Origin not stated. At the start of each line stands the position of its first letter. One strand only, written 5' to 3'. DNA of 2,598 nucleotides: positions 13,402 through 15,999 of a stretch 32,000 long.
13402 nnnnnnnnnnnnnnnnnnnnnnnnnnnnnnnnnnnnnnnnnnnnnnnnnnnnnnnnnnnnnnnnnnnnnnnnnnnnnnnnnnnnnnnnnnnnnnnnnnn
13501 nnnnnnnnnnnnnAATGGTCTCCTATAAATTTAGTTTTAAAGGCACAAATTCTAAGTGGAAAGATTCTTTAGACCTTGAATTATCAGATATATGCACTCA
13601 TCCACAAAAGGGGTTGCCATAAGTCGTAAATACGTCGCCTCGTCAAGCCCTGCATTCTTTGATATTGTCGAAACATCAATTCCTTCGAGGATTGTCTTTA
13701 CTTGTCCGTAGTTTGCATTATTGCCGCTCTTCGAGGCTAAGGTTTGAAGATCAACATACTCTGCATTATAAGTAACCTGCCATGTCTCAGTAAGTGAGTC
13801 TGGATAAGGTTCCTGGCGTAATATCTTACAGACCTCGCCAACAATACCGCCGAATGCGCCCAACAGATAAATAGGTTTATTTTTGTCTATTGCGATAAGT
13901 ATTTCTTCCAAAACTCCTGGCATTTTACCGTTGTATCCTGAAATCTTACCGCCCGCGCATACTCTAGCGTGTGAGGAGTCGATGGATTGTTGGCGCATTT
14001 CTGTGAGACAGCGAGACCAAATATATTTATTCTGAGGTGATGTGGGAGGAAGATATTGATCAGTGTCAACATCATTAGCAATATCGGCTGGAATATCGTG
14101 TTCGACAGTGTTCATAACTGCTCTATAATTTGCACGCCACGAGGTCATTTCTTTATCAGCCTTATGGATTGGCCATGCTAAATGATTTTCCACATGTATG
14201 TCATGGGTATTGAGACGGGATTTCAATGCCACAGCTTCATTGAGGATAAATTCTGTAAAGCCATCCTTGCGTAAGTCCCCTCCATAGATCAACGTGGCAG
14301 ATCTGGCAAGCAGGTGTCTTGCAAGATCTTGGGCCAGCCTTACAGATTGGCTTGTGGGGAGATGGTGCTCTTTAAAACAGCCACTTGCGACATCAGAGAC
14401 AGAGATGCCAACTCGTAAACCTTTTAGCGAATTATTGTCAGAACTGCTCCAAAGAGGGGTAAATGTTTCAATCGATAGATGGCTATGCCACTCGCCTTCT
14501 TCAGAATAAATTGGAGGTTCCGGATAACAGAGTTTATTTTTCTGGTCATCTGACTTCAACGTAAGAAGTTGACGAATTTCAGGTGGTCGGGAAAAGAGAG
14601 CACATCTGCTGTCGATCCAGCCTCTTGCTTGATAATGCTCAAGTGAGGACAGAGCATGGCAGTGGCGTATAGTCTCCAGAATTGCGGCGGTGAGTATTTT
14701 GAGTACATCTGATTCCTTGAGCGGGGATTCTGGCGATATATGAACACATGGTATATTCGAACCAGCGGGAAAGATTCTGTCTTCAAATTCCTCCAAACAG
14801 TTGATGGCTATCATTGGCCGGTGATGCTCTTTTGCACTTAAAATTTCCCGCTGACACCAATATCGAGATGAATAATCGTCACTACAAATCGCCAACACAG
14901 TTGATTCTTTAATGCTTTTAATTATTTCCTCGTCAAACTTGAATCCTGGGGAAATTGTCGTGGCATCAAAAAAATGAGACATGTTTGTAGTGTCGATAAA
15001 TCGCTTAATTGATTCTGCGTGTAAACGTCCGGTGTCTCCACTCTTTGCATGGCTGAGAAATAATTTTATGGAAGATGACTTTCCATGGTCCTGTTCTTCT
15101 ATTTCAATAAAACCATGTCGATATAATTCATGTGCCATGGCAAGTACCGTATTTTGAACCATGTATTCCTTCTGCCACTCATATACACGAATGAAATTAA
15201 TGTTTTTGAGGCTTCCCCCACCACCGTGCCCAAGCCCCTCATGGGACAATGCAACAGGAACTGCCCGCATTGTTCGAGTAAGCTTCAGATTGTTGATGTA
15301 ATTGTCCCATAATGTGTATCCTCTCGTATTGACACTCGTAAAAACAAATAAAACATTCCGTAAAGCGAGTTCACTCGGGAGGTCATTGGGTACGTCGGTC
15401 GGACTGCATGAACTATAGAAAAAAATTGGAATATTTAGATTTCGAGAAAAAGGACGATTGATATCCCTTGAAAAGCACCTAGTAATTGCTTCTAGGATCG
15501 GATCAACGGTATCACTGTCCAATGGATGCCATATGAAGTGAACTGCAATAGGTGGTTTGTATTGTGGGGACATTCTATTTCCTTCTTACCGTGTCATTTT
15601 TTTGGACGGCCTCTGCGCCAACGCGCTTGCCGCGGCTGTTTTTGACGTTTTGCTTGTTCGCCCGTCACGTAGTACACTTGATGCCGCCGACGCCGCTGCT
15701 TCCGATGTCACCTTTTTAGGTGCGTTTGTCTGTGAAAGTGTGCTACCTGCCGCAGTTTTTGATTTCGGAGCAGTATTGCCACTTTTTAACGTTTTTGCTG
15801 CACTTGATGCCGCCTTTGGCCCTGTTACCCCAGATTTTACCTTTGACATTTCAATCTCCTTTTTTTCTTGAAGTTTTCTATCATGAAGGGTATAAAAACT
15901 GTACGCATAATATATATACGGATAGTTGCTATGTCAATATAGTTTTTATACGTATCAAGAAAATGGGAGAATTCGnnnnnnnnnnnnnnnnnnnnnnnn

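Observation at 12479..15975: Thoeris-like operon whose SLOG sensor is fused to TIR rather than SIR2 or Macro, with two stand-alone TIR genes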

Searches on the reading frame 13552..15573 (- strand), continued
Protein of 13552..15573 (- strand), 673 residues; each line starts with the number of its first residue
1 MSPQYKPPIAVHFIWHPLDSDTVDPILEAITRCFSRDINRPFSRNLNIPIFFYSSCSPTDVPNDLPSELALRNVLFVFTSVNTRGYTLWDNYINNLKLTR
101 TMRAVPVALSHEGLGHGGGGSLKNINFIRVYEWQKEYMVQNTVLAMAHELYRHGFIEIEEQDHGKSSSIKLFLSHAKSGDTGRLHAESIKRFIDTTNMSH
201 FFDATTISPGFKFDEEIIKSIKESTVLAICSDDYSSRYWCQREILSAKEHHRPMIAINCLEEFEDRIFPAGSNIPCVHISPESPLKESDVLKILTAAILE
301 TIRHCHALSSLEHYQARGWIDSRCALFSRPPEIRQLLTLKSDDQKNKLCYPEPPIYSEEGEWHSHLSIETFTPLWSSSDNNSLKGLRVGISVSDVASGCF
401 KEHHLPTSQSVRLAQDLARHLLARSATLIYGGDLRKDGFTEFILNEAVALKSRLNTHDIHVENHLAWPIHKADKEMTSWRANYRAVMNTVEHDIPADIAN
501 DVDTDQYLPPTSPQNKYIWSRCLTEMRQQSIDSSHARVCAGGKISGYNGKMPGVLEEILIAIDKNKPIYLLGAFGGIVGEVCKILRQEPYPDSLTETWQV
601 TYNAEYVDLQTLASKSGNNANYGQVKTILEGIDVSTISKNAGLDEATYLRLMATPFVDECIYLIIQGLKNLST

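Call 87: get_annotated_region(hit=H2, flank=4000)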
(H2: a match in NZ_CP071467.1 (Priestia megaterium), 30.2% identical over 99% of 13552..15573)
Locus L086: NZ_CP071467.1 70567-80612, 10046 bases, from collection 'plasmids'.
description: Priestia megaterium strain H2 plasmid punamed1, complete sequence
organism: Priestia megaterium (NCBI taxid 1404)
taxonomy: Bacteria; Bacillota; Bacilli; Bacillales; Bacillaceae; Priestia; Priestia megaterium
host: -; source: whole organism,Hypersaline environment; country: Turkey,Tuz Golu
typing (MOB-suite, as given by PLSDB): mobilizable; replicon rep_cluster_385; relaxase MOBP
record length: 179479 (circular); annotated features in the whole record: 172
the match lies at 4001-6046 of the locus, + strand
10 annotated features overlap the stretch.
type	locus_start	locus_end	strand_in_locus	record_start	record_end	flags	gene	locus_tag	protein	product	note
CDS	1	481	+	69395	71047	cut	-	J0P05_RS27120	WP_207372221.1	polysaccharide biosynthesis protein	GO:0009252 - peptidoglycan biosynthetic process [Evidence IEA]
CDS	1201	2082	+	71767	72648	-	-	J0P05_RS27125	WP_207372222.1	TIR domain-containing protein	GO:0007165 - signal transduction [Evidence IEA]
CDS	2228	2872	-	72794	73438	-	-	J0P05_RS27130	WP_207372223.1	TIR domain-containing protein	-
CDS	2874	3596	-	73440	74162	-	-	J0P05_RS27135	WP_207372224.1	hypothetical protein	-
CDS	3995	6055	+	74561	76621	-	-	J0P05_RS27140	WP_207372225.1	TIR domain-containing protein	GO:0007165 - signal transduction [Evidence IEA]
CDS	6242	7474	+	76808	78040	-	-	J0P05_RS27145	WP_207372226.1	hypothetical protein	-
CDS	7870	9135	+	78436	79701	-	-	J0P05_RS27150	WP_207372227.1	damage repair protein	-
CDS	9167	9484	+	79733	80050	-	-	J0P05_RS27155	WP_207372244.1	YolD-like family protein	-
CDS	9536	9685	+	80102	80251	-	-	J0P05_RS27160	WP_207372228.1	hypothetical protein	-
CDS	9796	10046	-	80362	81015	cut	-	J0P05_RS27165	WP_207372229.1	class D sortase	-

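Call 88: get_annotated_region(hit=H5, flank=4000)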
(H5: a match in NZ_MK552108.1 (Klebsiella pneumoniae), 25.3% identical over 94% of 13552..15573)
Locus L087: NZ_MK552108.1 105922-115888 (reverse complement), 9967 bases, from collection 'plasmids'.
description: Klebsiella pneumoniae strain ST327 plasmid pKpnB199, complete sequence
organism: Klebsiella pneumoniae (NCBI taxid 573)
taxonomy: Bacteria; Pseudomonadota; Gammaproteobacteria; Enterobacterales; Enterobacteriaceae; Klebsiella; Klebsiella pneumoniae
host: -; source: Homo sapiens,blood; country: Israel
typing (MOB-suite, as given by PLSDB): conjugative; replicon IncFIB,IncHI1B; relaxase MOBH; mating-pair formation MPF_F
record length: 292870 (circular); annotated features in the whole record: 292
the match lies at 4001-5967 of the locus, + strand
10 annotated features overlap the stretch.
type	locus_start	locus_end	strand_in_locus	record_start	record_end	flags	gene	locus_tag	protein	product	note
CDS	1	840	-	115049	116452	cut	-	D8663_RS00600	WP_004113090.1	ISNCY family transposase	-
CDS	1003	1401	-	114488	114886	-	-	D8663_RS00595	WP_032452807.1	helix-turn-helix domain-containing protein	-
CDS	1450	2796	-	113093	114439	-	-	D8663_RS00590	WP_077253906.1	ISNCY family transposase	-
CDS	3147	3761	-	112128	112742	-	-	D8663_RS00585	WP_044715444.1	TIR domain-containing protein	-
CDS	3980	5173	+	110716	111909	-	-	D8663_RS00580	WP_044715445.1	toll/interleukin-1 receptor domain-containing protein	GO:0007165 - signal transduction [Evidence IEA]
CDS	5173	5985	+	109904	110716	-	-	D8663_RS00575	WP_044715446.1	hypothetical protein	-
CDS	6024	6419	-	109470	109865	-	-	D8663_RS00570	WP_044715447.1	helix-turn-helix domain-containing protein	-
CDS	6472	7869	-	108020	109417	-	-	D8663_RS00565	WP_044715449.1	ISNCY family transposase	-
CDS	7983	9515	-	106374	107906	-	-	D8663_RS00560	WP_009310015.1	IS3-like element ISKpn38 family transposase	GO:0006313 - DNA transposition [Evidence IEA]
CDS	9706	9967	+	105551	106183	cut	-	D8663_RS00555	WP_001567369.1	hypothetical protein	-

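Call 97: search_protein_families(library=pfam, proteins=[L086:2874-3596:-, L086:6242-7474:+], max_evalue=0.01)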
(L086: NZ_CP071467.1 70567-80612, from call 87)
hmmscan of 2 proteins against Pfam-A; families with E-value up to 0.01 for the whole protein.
L086:2874-3596:- (240 aa): 0 families

L086:6242-7474:+ (410 aa): 0 families

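Call 98: search_protein_families(library=ncbifam, proteins=[L016:4779-5444:+, L053:8524-9171:+, L016:4267-4785:+, L016:8084-9208:+, L016:9198-9854:+, L053:10525-11604:+], max_evalue=0.01)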
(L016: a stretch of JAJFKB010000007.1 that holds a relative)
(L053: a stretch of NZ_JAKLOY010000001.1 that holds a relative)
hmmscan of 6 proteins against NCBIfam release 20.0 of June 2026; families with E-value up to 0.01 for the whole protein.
L016:4779-5444:+ (221 aa): 0 families

L053:8524-9171:+ (215 aa): 0 families

L016:4267-4785:+ (172 aa): 0 families

L016:8084-9208:+ (374 aa): 0 families

L016:9198-9854:+ (218 aa): 0 families

L053:10525-11604:+ (359 aa): 0 families

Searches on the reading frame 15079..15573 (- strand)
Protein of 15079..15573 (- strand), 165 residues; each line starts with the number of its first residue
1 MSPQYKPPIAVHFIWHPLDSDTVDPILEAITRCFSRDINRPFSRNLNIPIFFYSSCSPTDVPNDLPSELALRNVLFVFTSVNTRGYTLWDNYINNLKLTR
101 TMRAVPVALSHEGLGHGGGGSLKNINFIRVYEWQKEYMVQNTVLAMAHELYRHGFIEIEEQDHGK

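Call 70: predict_structure(alignment_id=A2)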
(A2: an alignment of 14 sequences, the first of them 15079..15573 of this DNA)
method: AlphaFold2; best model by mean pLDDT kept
length: 165 residues; sequences in the alignment: 14
mean_pLDDT: 44.9   pTM: 0.40
mean pLDDT of the five models: 44.9, 43.0, 41.3, 38.7, 38.4
residues with pLDDT >= 90: 0; 70-90: 0; 50-70: 65; < 50: 100
segments of 3 or more residues with pLDDT < 50: 1-22, 35-74, 80-85, 109-125, 154-165
pLDDT, mean of each block of 10 residues (from residue 1): 33 42 53 46 35 30 29 48 48 54 52 41 50 58 57 47 36
secondary structure, 60 per line:
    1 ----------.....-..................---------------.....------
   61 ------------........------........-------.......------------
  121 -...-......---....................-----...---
elements in order: E11-15 H17-34 E50-54 E73-80 H87-94 E102-108 E126-131 H135-154

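Call 74: fold_search(model_id=the predicted structure, library=pdb)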
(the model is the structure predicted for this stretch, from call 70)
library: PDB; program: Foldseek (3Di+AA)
matches with E <= 10: 314; with E <= 0.001: 0
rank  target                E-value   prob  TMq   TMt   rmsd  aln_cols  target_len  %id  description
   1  9fny_AB               2.1e-01  0.06  0.15  0.14  18.1       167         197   10  PF30S-PF30S dimer mediated by aRDF from P. furiosus (Structure I) (released 2025-01-15)
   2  3gac_A                2.6e-01  0.15  0.25  0.33   8.9       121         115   12  Structure of mif with HPP (released 2009-12-29)
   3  3gac_B                2.6e-01  0.13  0.24  0.32   9.1       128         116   13  Structure of mif with HPP (released 2009-12-29)
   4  6l33_B                3.2e-01  0.07  0.20  0.17  17.0       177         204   10  Crystal structure of the regulatory domain of MexT, a transcriptional activator in Pseudomonas aeruginosa (released 2019-10-30)
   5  5tgm_C2               3.4e-01  0.05  0.16  0.18   7.9        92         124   17  Crystal structure of the S.cerevisiae 80S ribosome in complex with the A-site bound aminoacyl-tRNA analog ACCA-Pro (released 2017-01-18)
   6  4g4w                  4.4e-01  0.10  0.19  0.25   7.0        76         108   16  Crystal structure of peptidoglycan-associated lipoprotein from Acinetobacter baumannii (released 2013-07-24)
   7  9c4l_B                5.8e-01  0.21  0.34  0.43   7.2       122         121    9  Crystal structure of mutant NonPro1 Tautomerase Superfamily Member NJ7-V1P in complex with 3-bromopropiolate inhibitor (released 2025-03-05)
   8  9c6d_A                6.2e-01  0.18  0.33  0.41   6.9       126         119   14  Crystal structure of mutant NonPro1 Tautomerase Superfamily Member 8U6-S1P in complex with 3-bromopropiolate inhibitor (released 2025-03-05)
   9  9c6d_B                6.6e-01  0.18  0.33  0.42   6.8       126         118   14  Crystal structure of mutant NonPro1 Tautomerase Superfamily Member 8U6-S1P in complex with 3-bromopropiolate inhibitor (released 2025-03-05)
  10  3mlc_A                6.6e-01  0.07  0.22  0.25   9.1       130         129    8  Crystal structure of FG41MSAD inactivated by 3-chloropropiolate (released 2011-04-06)
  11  5g5t_A                6.6e-01  0.06  0.20  0.07  14.9       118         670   12  Structure of the Argonaute protein from Methanocaldcoccus janaschii in complex with guide DNA (released 2017-02-08)
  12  3cyp_D                7.6e-01  0.10  0.21  0.24   9.1       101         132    9  The crystal structure of the C-terminal domain of Helicobacter pylori MotB (residues 125-256). (released 2008-07-08)
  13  3mjz_A                8.1e-01  0.04  0.21  0.24  13.0       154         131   10  The crystal structure of native FG41 MSAD (released 2011-04-27)
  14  3cyp_B                9.2e-01  0.08  0.19  0.23   9.4       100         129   11  The crystal structure of the C-terminal domain of Helicobacter pylori MotB (residues 125-256). (released 2008-07-08)
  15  4grd_A                9.2e-01  0.05  0.19  0.19  16.6       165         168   10  Crystal structure of Phosphoribosylaminoimidazole carboxylase catalytic subunit from Burkholderia cenocepacia J2315 (released 2012-09-12)
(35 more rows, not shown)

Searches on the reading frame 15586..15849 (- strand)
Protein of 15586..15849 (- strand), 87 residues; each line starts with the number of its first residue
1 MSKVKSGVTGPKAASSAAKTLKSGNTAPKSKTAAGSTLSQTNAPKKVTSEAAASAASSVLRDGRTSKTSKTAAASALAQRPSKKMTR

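Call 3: search_protein_families(library=pfam, proteins=[window:15586-15849:-], max_evalue=0.01)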
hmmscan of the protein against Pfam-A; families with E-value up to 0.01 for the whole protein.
window:15586-15849:- (87 aa): 0 families

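Call 4: search_protein_families(library=padloc, proteins=[window:15586-15849:-], max_evalue=0.01)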
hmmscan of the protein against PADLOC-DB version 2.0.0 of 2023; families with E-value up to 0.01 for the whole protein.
window:15586-15849:- (87 aa): 0 families

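Call 5: search_protein_families(library=ncbifam, proteins=[window:15586-15849:-], max_evalue=0.01)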
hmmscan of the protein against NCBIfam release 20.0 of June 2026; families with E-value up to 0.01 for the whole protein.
window:15586-15849:- (87 aa): 0 families

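Call 72: search_protein_representatives(protein=window:15586-15849:-)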
Query: 87 residues. Proteins with E-value up to 0.001 (for the whole library): 277; up to 1e-10: 23; up to 1e-30: 0. The best 150 are listed.
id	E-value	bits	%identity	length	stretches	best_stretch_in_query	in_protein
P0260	1.2e-17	79.6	70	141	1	3-84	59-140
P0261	9.6e-16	73.6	52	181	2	11-86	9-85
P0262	1.5e-15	73.0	67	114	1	5-86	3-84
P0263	1.0e-14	70.4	69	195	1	7-84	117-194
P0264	2.3e-14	69.3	65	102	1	6-83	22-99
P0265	2.4e-14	69.2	71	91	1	5-70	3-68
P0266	4.6e-14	68.3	62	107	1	7-83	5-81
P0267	5.3e-14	68.1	65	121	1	8-86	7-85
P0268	5.5e-14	68.1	66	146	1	6-84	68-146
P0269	6.2e-14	67.9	62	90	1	5-85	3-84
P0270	1.9e-13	66.4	64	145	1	1-84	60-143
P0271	4.0e-13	65.4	63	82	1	4-84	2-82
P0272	7.9e-13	64.4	63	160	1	3-84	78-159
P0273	1.0e-12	64.1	62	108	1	4-85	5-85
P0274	2.0e-12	63.2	63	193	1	6-84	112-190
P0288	7.1e-10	55.1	54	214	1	5-85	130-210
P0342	7.7e-07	45.6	53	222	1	9-84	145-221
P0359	2.7e-06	43.9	53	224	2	4-81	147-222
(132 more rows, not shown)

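Call 75: search_protein_families(library=pfam, proteins=[P0261, P0274, P0342, P0288, P0359, P0271, P0263], max_evalue=0.01)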
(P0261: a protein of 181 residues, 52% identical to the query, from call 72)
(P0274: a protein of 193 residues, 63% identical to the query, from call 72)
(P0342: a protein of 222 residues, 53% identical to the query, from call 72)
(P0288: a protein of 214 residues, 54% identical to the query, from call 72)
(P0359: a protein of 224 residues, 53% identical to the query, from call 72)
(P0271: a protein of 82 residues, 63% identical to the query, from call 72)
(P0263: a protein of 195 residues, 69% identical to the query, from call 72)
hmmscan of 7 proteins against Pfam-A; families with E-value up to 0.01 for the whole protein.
P0261 (181 aa): 1 family
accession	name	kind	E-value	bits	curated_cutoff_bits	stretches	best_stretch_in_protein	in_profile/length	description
PF09722.15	Xre_MbcA_ParS_C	-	5.6e-05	23.5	24.5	1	133-162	4-35/51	Antitoxin Xre/MbcA/ParS C-terminal toxin-binding domain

P0274 (193 aa): 8 families
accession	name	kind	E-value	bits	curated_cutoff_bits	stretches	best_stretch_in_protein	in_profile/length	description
PF13744.12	HTH_37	-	2.9e-10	40.2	27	1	13-87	6-79/80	Helix-turn-helix domain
PF01381.28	HTH_3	-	2.6e-08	34.2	23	1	35-64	3-32/55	Helix-turn-helix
PF13560.12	HTH_31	-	2.2e-05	25.1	27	1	35-78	8-53/64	Helix-turn-helix domain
PF04545.22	Sigma70_r4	-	7.1e-05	22.7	24.1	1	34-64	13-43/50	Sigma-70, region 4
PF13443.12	HTH_26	-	0.00081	20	22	1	35-80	4-51/63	Cro/C1-type HTH DNA-binding domain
PF20432.4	Xre-like-HTH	-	0.0057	17.4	25.8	1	33-63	15-44/63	Antitoxin Xre-like helix-turn-helix domain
PF12844.13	HTH_19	-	0.0057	17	30.2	0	35-63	6-34/64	Helix-turn-helix domain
PF08281.18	Sigma70_r4_2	-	0.007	16.4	25.7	0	34-59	19-44/54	Sigma-70, region 4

P0342 (222 aa): 1 family
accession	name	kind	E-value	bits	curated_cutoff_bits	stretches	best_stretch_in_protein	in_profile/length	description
PF15919.11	HicB_lk_antitox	-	2.4e-18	66.9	27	1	4-123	1-121/123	HicB_like antitoxin of bacterial toxin-antitoxin system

P0288 (214 aa): 0 families

P0359 (224 aa): 0 families

P0271 (82 aa): 0 families

P0263 (195 aa): 0 families
